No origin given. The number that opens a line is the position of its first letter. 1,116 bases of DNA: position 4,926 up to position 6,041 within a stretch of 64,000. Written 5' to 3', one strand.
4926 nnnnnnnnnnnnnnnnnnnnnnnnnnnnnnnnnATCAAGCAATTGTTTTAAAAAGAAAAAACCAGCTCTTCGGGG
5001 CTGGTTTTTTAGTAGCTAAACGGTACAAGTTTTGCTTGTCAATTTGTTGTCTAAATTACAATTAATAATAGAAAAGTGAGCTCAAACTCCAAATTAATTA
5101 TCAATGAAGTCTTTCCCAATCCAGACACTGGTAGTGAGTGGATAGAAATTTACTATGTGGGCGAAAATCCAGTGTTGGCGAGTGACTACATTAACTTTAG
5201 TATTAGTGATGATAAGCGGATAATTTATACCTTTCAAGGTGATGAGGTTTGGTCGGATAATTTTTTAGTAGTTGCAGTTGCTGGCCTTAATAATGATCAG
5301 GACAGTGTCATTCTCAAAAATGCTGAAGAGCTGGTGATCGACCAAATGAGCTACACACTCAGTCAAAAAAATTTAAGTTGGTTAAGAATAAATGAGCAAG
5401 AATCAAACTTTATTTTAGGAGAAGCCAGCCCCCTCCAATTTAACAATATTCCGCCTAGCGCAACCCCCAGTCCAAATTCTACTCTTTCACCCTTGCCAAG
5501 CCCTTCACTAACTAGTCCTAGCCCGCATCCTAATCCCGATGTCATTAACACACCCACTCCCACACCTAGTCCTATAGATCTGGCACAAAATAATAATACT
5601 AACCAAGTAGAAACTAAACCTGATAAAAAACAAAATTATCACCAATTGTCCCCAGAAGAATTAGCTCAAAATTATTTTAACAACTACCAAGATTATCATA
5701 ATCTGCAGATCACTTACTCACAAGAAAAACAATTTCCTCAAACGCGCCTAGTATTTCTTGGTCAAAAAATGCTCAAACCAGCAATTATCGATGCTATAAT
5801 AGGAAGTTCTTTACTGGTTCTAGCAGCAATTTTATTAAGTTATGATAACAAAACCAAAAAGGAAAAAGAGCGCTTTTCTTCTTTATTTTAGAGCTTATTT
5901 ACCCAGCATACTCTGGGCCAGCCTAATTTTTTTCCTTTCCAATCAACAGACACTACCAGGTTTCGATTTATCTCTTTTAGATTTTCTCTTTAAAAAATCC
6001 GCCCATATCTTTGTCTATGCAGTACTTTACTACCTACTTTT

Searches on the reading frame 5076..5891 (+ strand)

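Call 19: search_protein_families(library=pfam, proteins=[window:5076-5891:+], max_evalue=0.0001)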
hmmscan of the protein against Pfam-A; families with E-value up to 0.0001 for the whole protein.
window:5076-5891:+ (271 aa): 1 family
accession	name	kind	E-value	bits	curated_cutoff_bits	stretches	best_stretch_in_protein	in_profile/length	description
PF00932.25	LTD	-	1.8e-07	31.9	34.3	1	2-94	3-108/109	Lamin Tail Domain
